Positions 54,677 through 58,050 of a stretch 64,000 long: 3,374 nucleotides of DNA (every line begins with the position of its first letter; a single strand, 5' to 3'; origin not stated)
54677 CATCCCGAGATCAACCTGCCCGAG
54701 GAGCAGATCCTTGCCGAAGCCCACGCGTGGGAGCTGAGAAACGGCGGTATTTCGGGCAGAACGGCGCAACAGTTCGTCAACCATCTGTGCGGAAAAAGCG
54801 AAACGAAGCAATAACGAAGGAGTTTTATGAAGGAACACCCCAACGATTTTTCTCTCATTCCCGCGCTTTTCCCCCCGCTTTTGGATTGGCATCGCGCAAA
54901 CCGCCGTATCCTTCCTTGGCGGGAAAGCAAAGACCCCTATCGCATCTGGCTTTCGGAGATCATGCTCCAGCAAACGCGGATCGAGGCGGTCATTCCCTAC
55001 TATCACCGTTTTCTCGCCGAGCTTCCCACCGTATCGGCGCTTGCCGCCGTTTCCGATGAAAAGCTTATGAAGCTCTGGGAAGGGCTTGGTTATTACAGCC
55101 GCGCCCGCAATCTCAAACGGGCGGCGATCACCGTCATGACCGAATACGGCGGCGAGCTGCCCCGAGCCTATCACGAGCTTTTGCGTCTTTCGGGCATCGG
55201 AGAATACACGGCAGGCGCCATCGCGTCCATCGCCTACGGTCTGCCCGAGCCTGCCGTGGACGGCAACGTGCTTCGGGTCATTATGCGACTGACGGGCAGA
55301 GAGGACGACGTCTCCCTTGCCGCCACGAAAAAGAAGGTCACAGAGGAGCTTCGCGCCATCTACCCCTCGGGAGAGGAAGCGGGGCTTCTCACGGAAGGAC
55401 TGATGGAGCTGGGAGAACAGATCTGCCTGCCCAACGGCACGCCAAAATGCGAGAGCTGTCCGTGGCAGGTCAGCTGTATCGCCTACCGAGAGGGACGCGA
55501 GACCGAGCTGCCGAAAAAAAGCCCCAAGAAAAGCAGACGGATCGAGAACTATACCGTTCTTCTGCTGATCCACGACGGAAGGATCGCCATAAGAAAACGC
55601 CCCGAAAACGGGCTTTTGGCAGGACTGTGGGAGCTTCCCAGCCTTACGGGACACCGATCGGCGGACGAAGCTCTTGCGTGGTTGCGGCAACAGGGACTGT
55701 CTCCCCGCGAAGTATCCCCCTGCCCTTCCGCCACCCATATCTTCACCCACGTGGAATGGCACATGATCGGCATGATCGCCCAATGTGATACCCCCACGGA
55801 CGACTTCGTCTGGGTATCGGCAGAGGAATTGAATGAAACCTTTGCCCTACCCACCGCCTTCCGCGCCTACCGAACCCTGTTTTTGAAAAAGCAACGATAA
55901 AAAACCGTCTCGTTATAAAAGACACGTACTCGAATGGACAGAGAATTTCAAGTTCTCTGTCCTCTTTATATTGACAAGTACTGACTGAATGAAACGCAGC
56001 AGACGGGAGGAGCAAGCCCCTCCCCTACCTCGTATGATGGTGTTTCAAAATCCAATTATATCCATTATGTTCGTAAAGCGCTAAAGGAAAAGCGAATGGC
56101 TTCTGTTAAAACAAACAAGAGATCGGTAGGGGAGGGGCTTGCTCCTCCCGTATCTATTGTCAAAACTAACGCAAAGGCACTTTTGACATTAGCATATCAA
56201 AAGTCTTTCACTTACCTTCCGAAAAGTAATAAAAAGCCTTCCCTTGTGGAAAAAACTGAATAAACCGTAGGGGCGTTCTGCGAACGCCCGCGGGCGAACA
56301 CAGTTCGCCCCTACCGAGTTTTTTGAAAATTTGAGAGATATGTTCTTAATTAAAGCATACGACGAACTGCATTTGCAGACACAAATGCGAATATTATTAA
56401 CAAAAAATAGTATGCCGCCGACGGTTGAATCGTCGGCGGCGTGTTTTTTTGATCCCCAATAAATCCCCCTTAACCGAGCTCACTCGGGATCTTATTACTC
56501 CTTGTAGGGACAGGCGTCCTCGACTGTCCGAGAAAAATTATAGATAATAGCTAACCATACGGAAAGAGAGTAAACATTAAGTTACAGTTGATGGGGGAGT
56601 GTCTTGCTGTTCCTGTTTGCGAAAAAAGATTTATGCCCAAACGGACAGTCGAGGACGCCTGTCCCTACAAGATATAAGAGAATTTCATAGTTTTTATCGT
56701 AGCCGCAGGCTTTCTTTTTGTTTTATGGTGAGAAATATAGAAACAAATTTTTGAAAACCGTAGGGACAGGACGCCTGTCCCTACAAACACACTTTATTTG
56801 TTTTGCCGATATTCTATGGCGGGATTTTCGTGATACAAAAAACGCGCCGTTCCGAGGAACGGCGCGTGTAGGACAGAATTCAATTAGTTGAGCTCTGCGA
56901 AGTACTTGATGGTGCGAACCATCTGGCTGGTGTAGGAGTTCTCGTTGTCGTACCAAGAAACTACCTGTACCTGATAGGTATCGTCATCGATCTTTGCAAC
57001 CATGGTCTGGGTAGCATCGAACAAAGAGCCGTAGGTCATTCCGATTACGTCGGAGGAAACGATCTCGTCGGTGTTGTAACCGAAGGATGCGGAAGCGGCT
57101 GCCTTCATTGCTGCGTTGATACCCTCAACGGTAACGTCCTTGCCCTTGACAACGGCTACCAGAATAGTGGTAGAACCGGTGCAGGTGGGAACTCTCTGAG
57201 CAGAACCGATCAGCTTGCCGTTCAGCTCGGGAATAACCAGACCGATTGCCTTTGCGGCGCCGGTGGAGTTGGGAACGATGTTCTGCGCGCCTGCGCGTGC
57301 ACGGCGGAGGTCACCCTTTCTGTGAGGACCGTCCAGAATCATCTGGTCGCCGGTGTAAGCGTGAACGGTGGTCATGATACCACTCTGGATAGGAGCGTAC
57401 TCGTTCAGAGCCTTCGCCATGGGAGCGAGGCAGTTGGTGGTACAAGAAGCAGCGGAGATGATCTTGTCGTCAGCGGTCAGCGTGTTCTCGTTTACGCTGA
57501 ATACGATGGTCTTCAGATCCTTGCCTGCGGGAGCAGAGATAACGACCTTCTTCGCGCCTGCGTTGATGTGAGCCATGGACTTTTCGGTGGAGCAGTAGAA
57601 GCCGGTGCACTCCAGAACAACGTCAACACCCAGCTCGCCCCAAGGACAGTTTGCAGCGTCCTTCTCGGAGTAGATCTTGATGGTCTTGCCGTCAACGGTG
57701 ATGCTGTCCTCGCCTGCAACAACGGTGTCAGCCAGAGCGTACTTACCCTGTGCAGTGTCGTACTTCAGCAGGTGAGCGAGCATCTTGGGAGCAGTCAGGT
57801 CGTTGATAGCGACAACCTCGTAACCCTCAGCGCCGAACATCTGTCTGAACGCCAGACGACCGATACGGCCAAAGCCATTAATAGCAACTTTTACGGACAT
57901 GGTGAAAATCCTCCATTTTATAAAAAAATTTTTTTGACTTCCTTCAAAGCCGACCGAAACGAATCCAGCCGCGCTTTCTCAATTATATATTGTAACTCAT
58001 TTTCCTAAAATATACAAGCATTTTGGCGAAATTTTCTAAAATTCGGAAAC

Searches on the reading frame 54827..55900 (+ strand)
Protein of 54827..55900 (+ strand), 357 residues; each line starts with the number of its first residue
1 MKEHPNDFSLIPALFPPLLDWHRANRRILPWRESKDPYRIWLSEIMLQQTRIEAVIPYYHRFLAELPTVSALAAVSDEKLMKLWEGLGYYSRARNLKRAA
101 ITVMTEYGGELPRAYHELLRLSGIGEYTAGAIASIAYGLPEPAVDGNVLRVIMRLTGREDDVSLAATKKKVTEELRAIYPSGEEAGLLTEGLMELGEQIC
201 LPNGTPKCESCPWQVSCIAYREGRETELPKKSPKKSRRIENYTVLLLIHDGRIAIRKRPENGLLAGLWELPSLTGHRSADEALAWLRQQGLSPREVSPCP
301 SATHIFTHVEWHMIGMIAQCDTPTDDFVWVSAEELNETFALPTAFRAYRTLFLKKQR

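Call 42: find_encoding_contigs(protein=window:54827-55900:+, flank=1500, max_places=10)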
Protein window:54827-55900:+ (357 aa): 7 contigs read that carry it; 3 places shown.
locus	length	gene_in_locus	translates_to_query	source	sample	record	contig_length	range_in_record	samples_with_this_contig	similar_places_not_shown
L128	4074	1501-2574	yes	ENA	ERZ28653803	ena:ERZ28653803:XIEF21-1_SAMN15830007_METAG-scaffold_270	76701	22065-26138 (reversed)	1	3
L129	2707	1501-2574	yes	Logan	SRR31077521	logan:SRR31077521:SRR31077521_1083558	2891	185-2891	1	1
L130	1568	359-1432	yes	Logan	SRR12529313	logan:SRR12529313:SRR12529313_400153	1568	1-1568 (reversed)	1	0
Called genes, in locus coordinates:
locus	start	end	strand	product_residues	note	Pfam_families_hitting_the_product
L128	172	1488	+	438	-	PF00004:AAA (faint), PF05673:DUF815, PF13191:AAA_16 (faint), PF20720:nSTAND3 (weak)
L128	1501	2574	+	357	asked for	PF00730:HhH-GPD, PF14815:NUDIX_4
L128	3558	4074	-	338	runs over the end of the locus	PF00044:Gp_dh_N, PF02800:Gp_dh_C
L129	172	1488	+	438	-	PF00004:AAA (faint), PF05673:DUF815, PF13191:AAA_16 (faint), PF20720:nSTAND3 (weak)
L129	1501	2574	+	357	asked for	PF00730:HhH-GPD, PF14815:NUDIX_4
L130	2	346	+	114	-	?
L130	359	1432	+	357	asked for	PF00730:HhH-GPD, PF14815:NUDIX_4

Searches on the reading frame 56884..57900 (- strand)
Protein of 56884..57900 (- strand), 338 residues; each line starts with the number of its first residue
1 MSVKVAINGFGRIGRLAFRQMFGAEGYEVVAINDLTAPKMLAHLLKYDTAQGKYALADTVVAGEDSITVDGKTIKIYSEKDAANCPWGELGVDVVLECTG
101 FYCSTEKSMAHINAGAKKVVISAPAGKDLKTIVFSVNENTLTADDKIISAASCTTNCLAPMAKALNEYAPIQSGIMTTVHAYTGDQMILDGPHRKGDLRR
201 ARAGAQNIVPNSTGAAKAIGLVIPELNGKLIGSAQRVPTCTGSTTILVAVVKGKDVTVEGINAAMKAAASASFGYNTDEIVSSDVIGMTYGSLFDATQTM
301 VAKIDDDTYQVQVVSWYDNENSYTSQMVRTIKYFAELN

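Call 7: find_encoding_contigs(protein=window:56884-57900:-, flank=3000, max_places=6)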
Protein window:56884-57900:- (338 aa): 17 contigs read that carry it; 6 places shown.
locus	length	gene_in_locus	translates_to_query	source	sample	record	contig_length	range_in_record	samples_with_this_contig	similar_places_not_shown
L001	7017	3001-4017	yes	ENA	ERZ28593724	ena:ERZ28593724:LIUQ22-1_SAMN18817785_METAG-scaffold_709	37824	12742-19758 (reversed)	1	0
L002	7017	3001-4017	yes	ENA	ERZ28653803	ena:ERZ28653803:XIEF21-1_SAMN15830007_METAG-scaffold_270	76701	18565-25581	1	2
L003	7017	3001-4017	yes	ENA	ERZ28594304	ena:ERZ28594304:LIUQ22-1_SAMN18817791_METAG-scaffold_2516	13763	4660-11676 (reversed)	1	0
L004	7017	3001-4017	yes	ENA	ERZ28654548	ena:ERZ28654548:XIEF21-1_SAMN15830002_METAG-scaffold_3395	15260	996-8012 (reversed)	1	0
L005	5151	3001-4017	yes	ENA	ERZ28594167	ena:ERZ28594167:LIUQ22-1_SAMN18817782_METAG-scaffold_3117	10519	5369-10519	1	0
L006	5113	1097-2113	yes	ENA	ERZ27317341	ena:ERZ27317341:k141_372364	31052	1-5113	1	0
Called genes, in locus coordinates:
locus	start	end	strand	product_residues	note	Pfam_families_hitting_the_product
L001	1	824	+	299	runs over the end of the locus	PF01565:FAD_binding_4, PF02873:MurB_C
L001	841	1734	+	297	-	PF14527:LAGLIDADG_WhiA, PF02650:HTH_WhiA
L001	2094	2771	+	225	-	PF00753:Lactamase_B (faint), PF13483:Lactamase_B_3, PF12706:Lactamase_B_2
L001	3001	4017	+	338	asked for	PF00044:Gp_dh_N, PF02800:Gp_dh_C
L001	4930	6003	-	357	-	PF00730:HhH-GPD, PF00633:HHH (weak), PF14815:NUDIX_4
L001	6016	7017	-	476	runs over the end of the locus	PF13191:AAA_16 (faint), PF00004:AAA (faint), PF05673:DUF815, PF20720:nSTAND3 (weak)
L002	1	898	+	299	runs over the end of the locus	PF01565:FAD_binding_4, PF02873:MurB_C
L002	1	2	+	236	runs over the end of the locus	PF00702:Hydrolase, PF13419:HAD_2, PF13242:Hydrolase_like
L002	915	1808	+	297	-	PF14527:LAGLIDADG_WhiA, PF02650:HTH_WhiA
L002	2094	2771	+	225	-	PF00753:Lactamase_B (faint), PF13483:Lactamase_B_3, PF12706:Lactamase_B_2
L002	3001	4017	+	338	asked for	PF00044:Gp_dh_N, PF02800:Gp_dh_C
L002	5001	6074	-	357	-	PF00730:HhH-GPD, PF14815:NUDIX_4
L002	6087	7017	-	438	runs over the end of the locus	PF00004:AAA (faint), PF05673:DUF815, PF13191:AAA_16 (faint), PF20720:nSTAND3 (weak)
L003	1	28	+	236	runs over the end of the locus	PF00702:Hydrolase, PF13419:HAD_2, PF13242:Hydrolase_like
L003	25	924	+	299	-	PF01565:FAD_binding_4, PF02873:MurB_C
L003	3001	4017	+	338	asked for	PF00044:Gp_dh_N, PF02800:Gp_dh_C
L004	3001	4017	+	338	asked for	PF00044:Gp_dh_N, PF02800:Gp_dh_C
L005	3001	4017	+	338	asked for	PF00044:Gp_dh_N, PF02800:Gp_dh_C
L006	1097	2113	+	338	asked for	PF00044:Gp_dh_N, PF02800:Gp_dh_C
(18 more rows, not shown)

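Call 41: list_cluster_members(proteins=[window:56884-57900:-, window:54827-55900:+, window:59093-59986:-, window:21600-24299:-, window:24303-26615:-, window:19149-20561:+])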
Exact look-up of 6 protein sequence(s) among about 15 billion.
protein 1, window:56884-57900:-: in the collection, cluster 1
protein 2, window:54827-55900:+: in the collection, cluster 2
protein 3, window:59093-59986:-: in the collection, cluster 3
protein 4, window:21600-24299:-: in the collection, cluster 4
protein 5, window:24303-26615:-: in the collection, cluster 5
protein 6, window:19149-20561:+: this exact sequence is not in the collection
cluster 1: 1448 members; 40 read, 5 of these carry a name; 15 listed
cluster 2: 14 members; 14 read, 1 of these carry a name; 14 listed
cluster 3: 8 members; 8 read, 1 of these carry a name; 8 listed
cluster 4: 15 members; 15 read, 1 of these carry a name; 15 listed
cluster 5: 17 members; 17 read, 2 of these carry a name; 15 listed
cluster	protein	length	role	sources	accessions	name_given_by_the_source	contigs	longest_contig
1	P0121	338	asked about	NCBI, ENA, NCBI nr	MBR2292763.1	MAG: type I glyceraldehyde-3-phosphate dehydrogenase [Clostridia bacterium] | type I glyceraldehyde-3-phosphate dehydrogenase [Clostridia bacterium]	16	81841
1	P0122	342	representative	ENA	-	-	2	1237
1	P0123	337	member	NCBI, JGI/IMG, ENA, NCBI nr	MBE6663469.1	MAG: type I glyceraldehyde-3-phosphate dehydrogenase [Ruminococcaceae bacterium] | type I glyceraldehyde-3-phosphate dehydrogenase [Oscillospiraceae bacterium]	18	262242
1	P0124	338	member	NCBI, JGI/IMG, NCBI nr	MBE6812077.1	MAG: type I glyceraldehyde-3-phosphate dehydrogenase [Ruminococcaceae bacterium] | type I glyceraldehyde-3-phosphate dehydrogenase [Oscillospiraceae bacterium]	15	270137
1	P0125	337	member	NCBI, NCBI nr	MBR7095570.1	MAG: type I glyceraldehyde-3-phosphate dehydrogenase [Clostridia bacterium] | type I glyceraldehyde-3-phosphate dehydrogenase [Clostridia bacterium]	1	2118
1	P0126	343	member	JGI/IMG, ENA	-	glyceraldehyde 3-phosphate dehydrogenase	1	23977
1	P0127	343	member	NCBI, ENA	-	-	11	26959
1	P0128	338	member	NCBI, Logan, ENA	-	-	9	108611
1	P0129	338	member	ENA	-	-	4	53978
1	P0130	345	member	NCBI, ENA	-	-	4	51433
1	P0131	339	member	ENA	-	-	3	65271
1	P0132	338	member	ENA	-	-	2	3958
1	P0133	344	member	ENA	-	-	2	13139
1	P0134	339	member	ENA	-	-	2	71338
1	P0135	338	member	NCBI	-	-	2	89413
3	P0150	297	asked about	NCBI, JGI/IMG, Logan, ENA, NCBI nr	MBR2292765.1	MAG: DNA-binding protein WhiA [Clostridia bacterium] | DNA-binding protein WhiA [Clostridia bacterium]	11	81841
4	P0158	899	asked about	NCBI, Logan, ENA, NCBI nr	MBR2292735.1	MAG: cation-transporting P-type ATPase [Clostridia bacterium] | cation-transporting P-type ATPase [Clostridia bacterium]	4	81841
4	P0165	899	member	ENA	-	-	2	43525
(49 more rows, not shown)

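Call 76: find_encoding_contigs(protein=P0165, flank=2500, max_places=4)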
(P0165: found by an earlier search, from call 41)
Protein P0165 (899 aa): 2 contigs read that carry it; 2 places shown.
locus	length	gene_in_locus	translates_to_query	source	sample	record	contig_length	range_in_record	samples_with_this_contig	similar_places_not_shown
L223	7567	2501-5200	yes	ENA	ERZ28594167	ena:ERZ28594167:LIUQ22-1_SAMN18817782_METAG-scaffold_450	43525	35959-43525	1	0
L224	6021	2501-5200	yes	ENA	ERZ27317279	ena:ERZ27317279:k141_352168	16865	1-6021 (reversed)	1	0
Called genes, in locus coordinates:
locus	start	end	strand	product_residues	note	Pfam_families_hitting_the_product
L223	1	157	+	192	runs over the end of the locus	PF01066:CDP-OH_P_transf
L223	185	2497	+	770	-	PF20720:nSTAND3 (faint), PF13191:AAA_16 (weak), PF00004:AAA, PF17871:AAA_lid_9, PF07724:AAA_2, PF00004:AAA, PF07728:AAA_5, PF10431:ClpB_D2-small, +13 more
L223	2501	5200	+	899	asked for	PF00690:Cation_ATPase_N (faint), PF00122:E1-E2_ATPase, PF00689:Cation_ATPase_C (weak)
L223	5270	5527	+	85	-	PF05239:PRC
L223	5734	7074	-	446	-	PF09594:GT87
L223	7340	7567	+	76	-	?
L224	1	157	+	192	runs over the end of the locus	PF01066:CDP-OH_P_transf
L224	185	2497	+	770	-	PF20720:nSTAND3 (faint), PF13191:AAA_16 (weak), PF00004:AAA, PF17871:AAA_lid_9, PF07724:AAA_2, PF00004:AAA, PF07728:AAA_5, PF10431:ClpB_D2-small, +13 more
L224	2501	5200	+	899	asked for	PF00690:Cation_ATPase_N (faint), PF00122:E1-E2_ATPase, PF00689:Cation_ATPase_C (weak)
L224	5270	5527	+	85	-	PF05239:PRC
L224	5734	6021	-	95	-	?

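Call 78: find_encoding_contigs(protein=P0165, flank=10000, max_places=2)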
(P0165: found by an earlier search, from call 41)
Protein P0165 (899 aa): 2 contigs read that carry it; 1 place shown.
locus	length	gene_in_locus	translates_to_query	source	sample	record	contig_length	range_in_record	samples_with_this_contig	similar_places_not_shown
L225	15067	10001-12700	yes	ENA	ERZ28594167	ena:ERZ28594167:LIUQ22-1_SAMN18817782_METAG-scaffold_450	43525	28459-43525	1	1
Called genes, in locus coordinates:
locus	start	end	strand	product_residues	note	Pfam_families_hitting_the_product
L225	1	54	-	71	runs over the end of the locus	PF06107:DUF951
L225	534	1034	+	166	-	PF02075:RuvC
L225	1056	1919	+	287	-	PF10672:Methyltrans_SAM, PF03602:Cons_hypoth95 (weak), PF09445:Methyltransf_15 (weak), PF13649:Methyltransf_25 (faint)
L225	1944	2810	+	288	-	PF00005:ABC_tran, PF02463:SMC_N, PF13304:AAA_21 (faint)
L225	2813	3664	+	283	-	PF00005:ABC_tran, PF02463:SMC_N (faint), PF13304:AAA_21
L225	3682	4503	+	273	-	PF02361:CbiQ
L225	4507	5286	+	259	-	PF01416:PseudoU_synth_1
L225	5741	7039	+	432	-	PF18975:DUF5711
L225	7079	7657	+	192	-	PF01066:CDP-OH_P_transf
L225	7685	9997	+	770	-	PF20720:nSTAND3 (faint), PF13191:AAA_16 (weak), PF00004:AAA, PF17871:AAA_lid_9, PF07724:AAA_2, PF00004:AAA, PF07728:AAA_5, PF10431:ClpB_D2-small, +13 more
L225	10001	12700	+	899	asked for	PF00690:Cation_ATPase_N (faint), PF00122:E1-E2_ATPase, PF00689:Cation_ATPase_C (weak)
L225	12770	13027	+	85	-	PF05239:PRC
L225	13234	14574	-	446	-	PF09594:GT87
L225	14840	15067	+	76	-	?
